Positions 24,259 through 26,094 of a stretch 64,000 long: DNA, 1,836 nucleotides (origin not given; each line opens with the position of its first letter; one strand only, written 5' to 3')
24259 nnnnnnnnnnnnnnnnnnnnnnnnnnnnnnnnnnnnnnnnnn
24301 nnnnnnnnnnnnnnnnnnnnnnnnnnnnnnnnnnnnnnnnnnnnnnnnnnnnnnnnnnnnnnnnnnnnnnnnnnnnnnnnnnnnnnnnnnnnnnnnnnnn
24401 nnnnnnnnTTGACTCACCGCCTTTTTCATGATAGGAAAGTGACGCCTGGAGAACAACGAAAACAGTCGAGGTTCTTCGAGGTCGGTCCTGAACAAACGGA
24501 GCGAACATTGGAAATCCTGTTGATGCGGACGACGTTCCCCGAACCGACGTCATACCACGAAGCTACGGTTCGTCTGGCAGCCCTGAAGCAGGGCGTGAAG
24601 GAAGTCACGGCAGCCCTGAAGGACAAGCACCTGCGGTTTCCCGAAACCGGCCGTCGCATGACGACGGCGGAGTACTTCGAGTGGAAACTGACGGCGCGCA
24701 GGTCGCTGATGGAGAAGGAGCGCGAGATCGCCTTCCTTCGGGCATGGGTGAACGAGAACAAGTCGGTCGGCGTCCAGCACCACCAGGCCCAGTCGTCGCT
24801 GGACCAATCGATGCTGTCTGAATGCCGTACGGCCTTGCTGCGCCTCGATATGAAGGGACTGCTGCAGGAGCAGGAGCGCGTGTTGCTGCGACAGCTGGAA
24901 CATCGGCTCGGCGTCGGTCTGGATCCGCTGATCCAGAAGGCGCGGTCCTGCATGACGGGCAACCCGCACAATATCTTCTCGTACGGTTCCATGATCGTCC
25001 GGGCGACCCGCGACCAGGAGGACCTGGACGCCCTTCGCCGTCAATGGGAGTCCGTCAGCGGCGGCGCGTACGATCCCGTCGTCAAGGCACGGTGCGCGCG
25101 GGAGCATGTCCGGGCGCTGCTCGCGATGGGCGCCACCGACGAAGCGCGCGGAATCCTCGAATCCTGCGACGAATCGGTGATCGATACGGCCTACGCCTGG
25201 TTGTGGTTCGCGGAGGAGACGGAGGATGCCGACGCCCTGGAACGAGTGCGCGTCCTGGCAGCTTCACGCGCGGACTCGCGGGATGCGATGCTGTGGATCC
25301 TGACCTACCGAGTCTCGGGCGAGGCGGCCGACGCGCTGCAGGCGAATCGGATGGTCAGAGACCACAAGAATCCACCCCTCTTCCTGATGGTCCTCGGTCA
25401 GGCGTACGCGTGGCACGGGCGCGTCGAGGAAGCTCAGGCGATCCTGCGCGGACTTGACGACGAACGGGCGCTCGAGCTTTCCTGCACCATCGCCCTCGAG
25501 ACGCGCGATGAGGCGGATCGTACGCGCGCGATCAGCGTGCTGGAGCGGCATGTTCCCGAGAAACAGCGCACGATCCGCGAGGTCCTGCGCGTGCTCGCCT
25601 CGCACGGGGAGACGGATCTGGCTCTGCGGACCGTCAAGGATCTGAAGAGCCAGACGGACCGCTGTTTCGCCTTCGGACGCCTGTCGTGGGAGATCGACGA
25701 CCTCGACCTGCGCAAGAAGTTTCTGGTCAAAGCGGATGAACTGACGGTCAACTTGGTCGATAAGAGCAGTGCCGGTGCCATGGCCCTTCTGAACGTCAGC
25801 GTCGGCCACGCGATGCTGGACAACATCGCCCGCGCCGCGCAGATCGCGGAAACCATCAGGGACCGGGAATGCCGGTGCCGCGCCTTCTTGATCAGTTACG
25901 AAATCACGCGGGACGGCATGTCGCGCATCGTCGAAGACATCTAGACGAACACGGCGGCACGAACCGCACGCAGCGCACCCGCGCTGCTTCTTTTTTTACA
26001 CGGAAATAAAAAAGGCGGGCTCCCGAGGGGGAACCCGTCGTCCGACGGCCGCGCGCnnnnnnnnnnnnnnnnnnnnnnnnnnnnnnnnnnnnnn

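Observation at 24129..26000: Plus-strand two-gene cassette bracketed by two identical 33-nt terminator copies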

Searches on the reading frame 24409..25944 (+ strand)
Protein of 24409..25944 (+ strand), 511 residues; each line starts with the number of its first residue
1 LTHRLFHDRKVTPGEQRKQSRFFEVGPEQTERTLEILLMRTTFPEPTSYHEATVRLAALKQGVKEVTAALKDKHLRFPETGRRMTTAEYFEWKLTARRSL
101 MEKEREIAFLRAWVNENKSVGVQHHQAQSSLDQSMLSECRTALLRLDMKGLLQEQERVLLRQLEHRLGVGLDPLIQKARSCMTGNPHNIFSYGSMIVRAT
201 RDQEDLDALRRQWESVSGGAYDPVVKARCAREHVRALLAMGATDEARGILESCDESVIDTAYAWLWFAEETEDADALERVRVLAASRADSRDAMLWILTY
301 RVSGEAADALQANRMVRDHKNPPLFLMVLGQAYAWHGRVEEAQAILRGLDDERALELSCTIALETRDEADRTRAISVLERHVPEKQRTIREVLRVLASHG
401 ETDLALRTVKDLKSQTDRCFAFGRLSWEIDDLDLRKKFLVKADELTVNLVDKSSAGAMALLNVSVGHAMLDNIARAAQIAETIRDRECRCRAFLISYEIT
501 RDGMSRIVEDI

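Call 6: search_protein_families(library=pfam, proteins=[window:24409-25944:+], max_evalue=0.1)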
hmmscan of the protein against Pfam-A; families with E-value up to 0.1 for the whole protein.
window:24409-25944:+ (511 aa): 4 families
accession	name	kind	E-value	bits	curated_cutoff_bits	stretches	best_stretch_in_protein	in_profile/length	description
PF14559.12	TPR_19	-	0.0024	18.6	25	0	315-352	17-54/68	Tetratricopeptide repeat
PF12895.13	ANAPC3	-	0.0075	17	27.2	0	281-347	14-80/82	Anaphase-promoting complex, cyclosome, subunit 3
PF13428.12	TPR_14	-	0.069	14.3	23.5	0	232-268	6-42/44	Tetratricopeptide repeat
PF25062.1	ARM_TT21_N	-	0.083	13.1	40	0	317-365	21-69/222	Tetratricopeptide repeat protein 21 N-terminal ARM repeat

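Call 9: find_homologous_proteins(query=window:24409-25944:+)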
Query window:24409-25944:+ (511 aa): 1 proteins with E <= 0.001 among 8000 candidates.
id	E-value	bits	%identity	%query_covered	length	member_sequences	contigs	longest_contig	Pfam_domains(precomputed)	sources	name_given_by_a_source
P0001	0.0e+0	1039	100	93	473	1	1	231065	-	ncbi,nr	ncbi:hypothetical protein EPO33_00320 [Patescibacteria group bacterium]|nr:MAG: hypothetical protein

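Call 10: find_encoding_contigs(protein=P0001, flank=10000, max_places=10)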
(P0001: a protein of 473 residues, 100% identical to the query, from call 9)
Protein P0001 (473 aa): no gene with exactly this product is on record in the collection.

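Call 20: search_protein_representatives(protein=window:24409-25944:+)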
Query: 511 residues. Proteins with E-value up to 0.001 (for the whole library): 54; up to 1e-10: 15; up to 1e-30: 8. The best 54 are listed.
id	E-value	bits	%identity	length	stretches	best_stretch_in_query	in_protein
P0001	0.0e+00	1038.9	100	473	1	39-511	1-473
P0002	8.4e-62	225.8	34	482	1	32-511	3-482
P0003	4.6e-60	220.1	31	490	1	36-502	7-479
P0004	6.2e-45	170.2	30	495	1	30-496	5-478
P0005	2.8e-41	158.2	29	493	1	51-502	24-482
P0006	1.6e-38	149.1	32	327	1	33-337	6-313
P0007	3.2e-37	144.8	28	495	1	40-510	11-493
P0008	2.4e-31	125.4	30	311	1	35-305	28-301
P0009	4.1e-30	121.4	27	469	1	53-502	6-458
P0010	1.3e-29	119.8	28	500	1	41-498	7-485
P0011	2.3e-29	118.9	27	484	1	39-447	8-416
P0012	2.7e-23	98.9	25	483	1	37-499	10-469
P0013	1.2e-20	90.2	26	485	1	42-496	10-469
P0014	4.4e-19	85.0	23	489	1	33-500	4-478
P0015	5.5e-19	84.7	24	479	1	46-499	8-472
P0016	5.9e-08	48.3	30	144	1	42-166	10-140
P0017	1.3e-07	47.1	35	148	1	39-146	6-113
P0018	1.7e-07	46.8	29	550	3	41-115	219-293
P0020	3.1e-07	45.9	35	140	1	40-134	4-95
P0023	1.1e-06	44.1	36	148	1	42-134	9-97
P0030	2.1e-05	39.9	40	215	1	42-147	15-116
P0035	4.9e-05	38.7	25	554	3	37-118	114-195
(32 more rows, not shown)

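Call 22: search_protein_families(library=pfam, proteins=[P0002, P0003, P0004, P0016, P0017, P0018, P0020, P0030, P0035, P0023], max_evalue=0.01)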
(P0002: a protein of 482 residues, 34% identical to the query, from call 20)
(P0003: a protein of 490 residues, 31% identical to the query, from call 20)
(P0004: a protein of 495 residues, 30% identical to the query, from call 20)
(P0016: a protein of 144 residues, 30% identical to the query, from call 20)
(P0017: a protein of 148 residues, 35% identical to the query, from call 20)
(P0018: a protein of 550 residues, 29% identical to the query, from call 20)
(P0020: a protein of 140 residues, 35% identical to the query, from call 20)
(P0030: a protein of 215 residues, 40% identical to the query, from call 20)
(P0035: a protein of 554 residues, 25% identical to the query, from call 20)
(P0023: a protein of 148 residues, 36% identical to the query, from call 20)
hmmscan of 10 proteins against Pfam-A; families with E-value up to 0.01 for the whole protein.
P0002 (482 aa): 0 families

P0003 (490 aa): 0 families

P0004 (495 aa): 3 families
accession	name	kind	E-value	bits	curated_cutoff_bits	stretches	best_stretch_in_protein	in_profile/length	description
PF01535.26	PPR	-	7.3e-05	23.2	25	0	309-329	5-25/31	PPR repeat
PF14559.12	TPR_19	-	0.00017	22.3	25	0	417-471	4-57/68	Tetratricopeptide repeat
PF13428.12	TPR_14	-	0.0034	18.4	23.5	0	208-246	5-43/44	Tetratricopeptide repeat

P0016 (144 aa): 0 families

P0017 (148 aa): 0 families

P0018 (550 aa): 0 families

P0020 (140 aa): 0 families

P0030 (215 aa): 0 families

P0035 (554 aa): 0 families

P0023 (148 aa): 0 families

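Call 23: find_encoding_contigs(protein=P0002, flank=8000, max_places=6)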
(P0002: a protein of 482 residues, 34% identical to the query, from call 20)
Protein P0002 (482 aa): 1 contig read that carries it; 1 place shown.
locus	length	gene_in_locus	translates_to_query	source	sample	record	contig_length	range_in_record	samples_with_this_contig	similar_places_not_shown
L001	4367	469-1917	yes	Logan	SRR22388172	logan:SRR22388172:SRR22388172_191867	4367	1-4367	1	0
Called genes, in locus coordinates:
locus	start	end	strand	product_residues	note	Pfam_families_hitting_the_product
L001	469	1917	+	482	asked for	-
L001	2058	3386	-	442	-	-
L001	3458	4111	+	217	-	-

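Call 26: find_encoding_contigs(protein=P0003, flank=8000, max_places=6)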
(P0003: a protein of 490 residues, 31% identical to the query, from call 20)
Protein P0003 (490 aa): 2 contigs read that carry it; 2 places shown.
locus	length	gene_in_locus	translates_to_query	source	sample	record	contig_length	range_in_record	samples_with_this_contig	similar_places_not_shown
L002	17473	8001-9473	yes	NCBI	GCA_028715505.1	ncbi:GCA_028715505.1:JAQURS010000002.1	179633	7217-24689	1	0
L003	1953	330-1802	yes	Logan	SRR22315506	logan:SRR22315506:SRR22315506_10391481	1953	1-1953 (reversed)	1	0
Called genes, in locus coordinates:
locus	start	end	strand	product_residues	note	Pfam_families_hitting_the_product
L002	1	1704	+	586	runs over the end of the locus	PF00664:ABC_membrane, PF00005:ABC_tran, PF13304:AAA_21 (faint), PF02463:SMC_N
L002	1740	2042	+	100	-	PF02686:GatC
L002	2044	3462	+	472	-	PF01425:Amidase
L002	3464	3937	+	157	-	-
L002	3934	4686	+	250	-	PF01790:LGT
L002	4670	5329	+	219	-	PF13462:Thioredoxin_4, PF01323:DSBA (weak)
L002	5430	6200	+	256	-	PF13098:Thioredoxin_2 (weak), PF13462:Thioredoxin_4, PF01323:DSBA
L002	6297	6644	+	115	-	-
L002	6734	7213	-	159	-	-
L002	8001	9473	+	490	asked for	-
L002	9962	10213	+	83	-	PF12674:Zn_ribbon_2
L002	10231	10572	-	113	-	-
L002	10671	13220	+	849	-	PF00005:ABC_tran (faint), PF02463:SMC_N (faint), PF03193:RsgA_GTPase (faint), PF13175:AAA_15 (faint), PF13191:AAA_16 (faint), PF13304:AAA_21 (faint), PF13555:AAA_29 (faint), PF17760:UvrA_inter, +2 more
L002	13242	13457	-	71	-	-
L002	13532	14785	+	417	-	PF01541:GIY-YIG, PF27096:UvrC_M, PF02151:UVR, PF08459:UvrC_RNaseH_dom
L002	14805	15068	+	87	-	PF26604:CBU_0592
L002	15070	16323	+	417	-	PF01566:Nramp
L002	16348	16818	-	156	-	-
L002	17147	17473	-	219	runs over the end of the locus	-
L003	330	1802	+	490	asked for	-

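Call 27: find_encoding_contigs(protein=P0004, flank=8000, max_places=6)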
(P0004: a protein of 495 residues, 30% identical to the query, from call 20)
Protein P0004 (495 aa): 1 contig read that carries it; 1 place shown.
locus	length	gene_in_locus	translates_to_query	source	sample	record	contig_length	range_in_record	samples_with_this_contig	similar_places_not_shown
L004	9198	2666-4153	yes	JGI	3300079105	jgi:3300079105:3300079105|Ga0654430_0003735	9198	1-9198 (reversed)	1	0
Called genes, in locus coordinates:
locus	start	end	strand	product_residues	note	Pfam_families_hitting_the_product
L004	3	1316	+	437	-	?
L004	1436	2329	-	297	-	PF17827:PrmC_N, PF05175:MTS, PF06325:PrmA, PF13679:Methyltransf_32 (weak), PF13847:Methyltransf_31, PF08241:Methyltransf_11 (weak), PF08242:Methyltransf_12 (weak), PF13649:Methyltransf_25, +2 more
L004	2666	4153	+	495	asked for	-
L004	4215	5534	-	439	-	PF13231:PMT_2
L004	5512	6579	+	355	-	PF00535:Glycos_transf_2, PF13641:Glyco_tranf_2_3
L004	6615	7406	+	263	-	PF00483:NTP_transferase, PF12804:NTP_transf_3 (weak)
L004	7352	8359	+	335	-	PF01370:Epimerase, PF02719:Polysacc_synt_2, PF04321:RmlD_sub_bind, PF01073:3Beta_HSD, PF07993:NAD_binding_4, PF16363:GDP_Man_Dehyd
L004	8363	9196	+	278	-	?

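Call 39: find_related_loci(query=A3, collection=genome_contigs, flank=6000)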
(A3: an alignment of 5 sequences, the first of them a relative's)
Query A3 (490 aa) in genome_contigs; peptide patterns used: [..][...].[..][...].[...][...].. (x = any residue, [..] = any of these).
91 stretches matched a pattern; 3 encode a relative of the query (tblastn E <= 1e-3); 3 distinct loci.
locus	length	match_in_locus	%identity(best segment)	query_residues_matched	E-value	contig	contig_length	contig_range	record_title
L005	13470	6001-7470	100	1-490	0e+0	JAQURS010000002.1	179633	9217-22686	MAG: Patescibacteria group bacterium isolate STD1_79 NODE_138_length_179633_cov_18.747925_Sandtown_D1, whole genome shot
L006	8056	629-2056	43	2-486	2e-131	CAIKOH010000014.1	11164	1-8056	Candidatus Uhrbacteria bacterium isolate T7_bin-302 genome assembly, contig: bin-302:14/79, whole genome shotgun sequenc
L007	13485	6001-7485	41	1-490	2e-116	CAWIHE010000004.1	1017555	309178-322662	MAG: Candidatus Uhrbacteria bacterium isolate MFD03726.bin.1.68 genome assembly, contig: contig_72709, whole genome shot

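Call 40: find_related_loci(query=A3, collection=metagenome_contigs, flank=6000)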
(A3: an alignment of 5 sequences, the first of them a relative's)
Query A3 (490 aa) in metagenome_contigs; peptide patterns used: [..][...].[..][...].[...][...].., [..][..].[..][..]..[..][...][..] (x = any residue, [..] = any of these).
600 stretches matched a pattern, but none encodes a relative of the query by tblastn (E <= 1e-3).

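Call 53: find_related_loci(query=A3, collection=viral_contigs, flank=6000)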
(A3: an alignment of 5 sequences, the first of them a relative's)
Query A3 (490 aa) in viral_contigs; peptide patterns used: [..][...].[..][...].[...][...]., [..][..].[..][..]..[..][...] (x = any residue, [..] = any of these).
193 stretches matched a pattern, but none encodes a relative of the query by tblastn (E <= 1e-3).

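Call 60: find_homologous_proteins(query=A2, max_evalue=0.00001)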
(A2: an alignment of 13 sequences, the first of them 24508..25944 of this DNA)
Query A2 (13 sequences) (478 aa, profile of the alignment): 2 proteins with E <= 0.00001 among 8000 candidates.
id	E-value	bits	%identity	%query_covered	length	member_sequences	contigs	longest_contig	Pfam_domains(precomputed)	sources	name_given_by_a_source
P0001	6.9e-158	544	100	99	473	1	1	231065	-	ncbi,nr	ncbi:hypothetical protein EPO33_00320 [Patescibacteria group bacterium]|nr:MAG: hypothetical protein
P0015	2.3e-142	493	23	89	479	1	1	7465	-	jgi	jgi:hypothetical protein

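Call 62: search_protein_families(library=padloc, proteins=[window:24508-25944:+, P0003, P0004, P0017, P0020, P0018], max_evalue=0.01)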
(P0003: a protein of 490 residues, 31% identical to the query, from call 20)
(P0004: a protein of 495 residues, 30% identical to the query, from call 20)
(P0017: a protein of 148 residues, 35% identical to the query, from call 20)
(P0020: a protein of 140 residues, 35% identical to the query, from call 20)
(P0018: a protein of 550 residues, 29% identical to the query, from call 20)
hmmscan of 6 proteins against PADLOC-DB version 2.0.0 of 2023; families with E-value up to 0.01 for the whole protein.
window:24508-25944:+ (478 aa): 0 families

P0003 (490 aa): 0 families

P0004 (495 aa): 0 families

P0017 (148 aa): 0 families

P0020 (140 aa): 0 families

P0018 (550 aa): 0 families

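Call 63: search_protein_families(library=phrogs, proteins=[window:24508-25944:+, P0003, P0004, P0017, P0020, P0018], max_evalue=0.01)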
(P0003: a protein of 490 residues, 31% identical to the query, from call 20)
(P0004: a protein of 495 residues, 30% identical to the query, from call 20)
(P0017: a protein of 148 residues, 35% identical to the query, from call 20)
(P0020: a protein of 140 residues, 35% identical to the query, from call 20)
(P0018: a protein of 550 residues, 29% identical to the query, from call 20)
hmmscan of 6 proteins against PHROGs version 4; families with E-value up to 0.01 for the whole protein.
window:24508-25944:+ (478 aa): 0 families

P0003 (490 aa): 0 families

P0004 (495 aa): 1 family
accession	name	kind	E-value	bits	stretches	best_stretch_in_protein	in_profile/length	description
phrog_19481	-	unknown function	0.00017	22.7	1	19-49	3-33/52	-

P0017 (148 aa): 0 families

P0020 (140 aa): 0 families

P0018 (550 aa): 0 families

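Call 64: search_protein_families(library=ncbifam, proteins=[window:24508-25944:+, P0003, P0004, P0017, P0020, P0018], max_evalue=0.01)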
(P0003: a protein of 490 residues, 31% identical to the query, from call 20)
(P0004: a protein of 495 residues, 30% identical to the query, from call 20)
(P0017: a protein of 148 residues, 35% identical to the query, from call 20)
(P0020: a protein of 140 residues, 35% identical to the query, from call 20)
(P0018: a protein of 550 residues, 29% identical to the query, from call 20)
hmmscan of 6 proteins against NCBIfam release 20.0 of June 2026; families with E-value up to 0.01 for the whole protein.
window:24508-25944:+ (478 aa): 0 families

P0003 (490 aa): 0 families

P0004 (495 aa): 1 family
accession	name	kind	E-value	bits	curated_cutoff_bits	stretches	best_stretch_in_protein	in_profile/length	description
TIGR00756.2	PPR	repeat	4.9e-05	23.2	20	0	309-332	5-28/35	pentatricopeptide repeat protein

P0017 (148 aa): 0 families

P0020 (140 aa): 0 families

P0018 (550 aa): 0 families

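Call 67: find_encoding_contigs(protein=P0020, flank=8000, max_places=5)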
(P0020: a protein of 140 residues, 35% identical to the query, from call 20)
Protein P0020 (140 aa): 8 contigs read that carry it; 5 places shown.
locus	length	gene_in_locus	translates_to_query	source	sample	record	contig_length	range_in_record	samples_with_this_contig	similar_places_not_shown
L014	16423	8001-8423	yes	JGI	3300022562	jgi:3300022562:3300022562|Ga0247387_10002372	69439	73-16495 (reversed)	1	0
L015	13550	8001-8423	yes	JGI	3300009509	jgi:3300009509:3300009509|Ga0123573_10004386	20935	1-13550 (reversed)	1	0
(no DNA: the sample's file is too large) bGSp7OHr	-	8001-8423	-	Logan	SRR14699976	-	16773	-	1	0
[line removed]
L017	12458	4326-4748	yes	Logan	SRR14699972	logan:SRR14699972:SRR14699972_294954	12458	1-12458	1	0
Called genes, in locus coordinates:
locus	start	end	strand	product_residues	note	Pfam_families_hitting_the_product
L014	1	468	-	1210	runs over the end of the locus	-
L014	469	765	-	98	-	-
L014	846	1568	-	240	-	-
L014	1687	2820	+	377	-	-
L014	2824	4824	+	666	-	PF00176:SNF2-rel_dom, PF04851:ResIII (weak), PF00271:Helicase_C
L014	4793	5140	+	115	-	-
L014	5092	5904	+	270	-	-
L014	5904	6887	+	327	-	PF02384:N6_Mtase (weak)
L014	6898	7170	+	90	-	-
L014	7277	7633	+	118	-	PF21818:DUF6884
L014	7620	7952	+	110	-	-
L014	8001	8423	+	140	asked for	-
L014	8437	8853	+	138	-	-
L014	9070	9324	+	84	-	-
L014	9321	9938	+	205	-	-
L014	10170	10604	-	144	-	-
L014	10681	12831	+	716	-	PF26209:Phage_phiTE_241_C (weak)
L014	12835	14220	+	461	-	-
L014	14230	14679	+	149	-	-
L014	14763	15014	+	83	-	-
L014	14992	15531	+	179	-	PF14791:DNA_pol_B_thumb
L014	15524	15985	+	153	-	PF01025:GrpE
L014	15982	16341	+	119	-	-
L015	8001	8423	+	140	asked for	-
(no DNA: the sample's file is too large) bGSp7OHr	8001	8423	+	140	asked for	-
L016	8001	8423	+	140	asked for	-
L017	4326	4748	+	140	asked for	-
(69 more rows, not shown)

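Call 68: find_encoding_contigs(protein=P0017, flank=8000, max_places=5)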
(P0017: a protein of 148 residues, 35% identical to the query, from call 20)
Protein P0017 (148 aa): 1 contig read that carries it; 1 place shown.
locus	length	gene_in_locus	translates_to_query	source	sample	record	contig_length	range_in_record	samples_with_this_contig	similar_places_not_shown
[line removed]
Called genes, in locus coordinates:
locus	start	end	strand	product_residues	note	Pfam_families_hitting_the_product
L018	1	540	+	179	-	?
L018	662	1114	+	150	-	-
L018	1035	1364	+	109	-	-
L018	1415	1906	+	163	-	PF01467:CTP_transf_like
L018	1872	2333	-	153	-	-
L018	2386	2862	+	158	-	PF00293:NUDIX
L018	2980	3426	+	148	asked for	-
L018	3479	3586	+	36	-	?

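Call 69: predict_structure(alignment_id=A2)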
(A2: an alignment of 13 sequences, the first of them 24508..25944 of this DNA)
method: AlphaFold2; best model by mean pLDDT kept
length: 478 residues; sequences in the alignment: 13
mean_pLDDT: 85.9   pTM: 0.69
mean pLDDT of the five models: 85.9, 85.8, 85.4, 84.4, 83.5
residues with pLDDT >= 90: 278; 70-90: 144; 50-70: 36; < 50: 20
segments of 3 or more residues with pLDDT < 50: 1-7, 86-96
pLDDT, mean of each block of 10 residues (from residue 1): 41 84 91 84 76 85 88 87 54 44 72 76 80 66 90 91 88 93 91 94 92 96 92 94 96 78 95 96 89 95 96 94 96 94 95 95 93 95 95 91 95 79 93 90 92 93 79 51
secondary structure, 60 per line:
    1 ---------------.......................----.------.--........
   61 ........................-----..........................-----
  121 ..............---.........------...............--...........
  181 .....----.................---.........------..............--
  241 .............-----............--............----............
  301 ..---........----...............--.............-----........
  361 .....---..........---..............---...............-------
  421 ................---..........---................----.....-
elements in order: H16-38 H53-84 H90-115 H121-134 H138-146 H153-167 H170-185 H190-206 H210-218 H225-238 H241-253 H259-270 H273-284 H289-302 H306-313 H318-332 H335-347 H353-365 H369-378 H382-395 H399-413 H421-436 H440-449 H453-468 H473-477

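Call 72: fold_search(model_id=the predicted structure, library=pdb)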
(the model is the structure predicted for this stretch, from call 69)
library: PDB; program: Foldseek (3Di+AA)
matches with E <= 10: 1039; with E <= 0.001: 3
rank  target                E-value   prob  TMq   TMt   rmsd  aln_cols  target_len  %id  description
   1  9ijj_l                9.1e-05  1.00  0.29  0.19  20.0       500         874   12  In situ structure of the central apparatus in mouse sperm axoneme. (released 2025-06-04)
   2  3fp4_A                5.7e-04  1.00  0.31  0.30  24.3       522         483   14  Crystal structure of Tom71 complexed with Ssa1 C-terminal fragment (released 2009-07-28)
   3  7dhg_C                9.0e-04  1.00  0.30  0.31  23.8       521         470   14  Crystal structure of SARS-CoV-2 Orf9b complex with human TOM70 (released 2021-05-12)
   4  8ro0_I                1.1e-03  1.00  0.23  0.17  34.9       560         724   12  Structure of the C. elegans Intron Lariat Spliceosome primed for disassembly (ILS') (released 2024-08-07)
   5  9ijj_k                1.2e-03  1.00  0.28  0.18  21.7       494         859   12  In situ structure of the central apparatus in mouse sperm axoneme. (released 2025-06-04)
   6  8fy4_B                1.2e-03  1.00  0.27  0.25  28.0       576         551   11  Structure of NOT1:NOT10:NOT11 module of the chicken CCR4-NOT complex (released 2023-08-30)
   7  3fp2_A                1.8e-03  1.00  0.29  0.29  24.3       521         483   14  Crystal structure of Tom71 complexed with Hsp82 C-terminal fragment (released 2009-07-28)
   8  5khr_X                1.9e-03  1.00  0.32  0.37  17.5       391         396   13  Model of human Anaphase-promoting complex/Cyclosome complex (APC15 deletion mutant) in complex with the E2 UBE2C/UBCH1 (released 2016-08-24)
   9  9pkq_B                2.0e-03  1.00  0.30  0.30  25.1       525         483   13  Structure of the cytoplasmic domain of unliganded human Tom70, open and closed conformations (released 2026-03-18)
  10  6xr1                  2.1e-03  0.99  0.23  0.21  19.3       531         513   15  Computationally designed right-handed alpha/alpha single-chain toroid with 9 repeats (released 2021-07-14)
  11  3fp3                  2.2e-03  1.00  0.28  0.27  23.2       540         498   13  Crystal structure of Tom71 (released 2009-07-28)
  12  8r0a_N                2.7e-03  0.99  0.21  0.15  44.2       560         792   14  Cryo-EM structure of the cross-exon pre-B+5'ss complex (released 2024-05-22)
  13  7rqf_A                2.9e-03  1.00  0.37  0.35  15.2       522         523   14  Crystal Structure of LbcA (lipoprotein binding partner of CtpA) of Pseudomonas aeruginosa (released 2022-04-27)
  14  3lca_A                2.9e-03  1.00  0.30  0.29  23.8       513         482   13  Structure of Tom71 complexed with Hsp70 Ssa1 C terminal tail indicating conformational plasticity (released 2010-12-22)
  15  9pkq_A                3.2e-03  1.00  0.30  0.30  23.9       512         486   14  Structure of the cytoplasmic domain of unliganded human Tom70, open and closed conformations (released 2026-03-18)
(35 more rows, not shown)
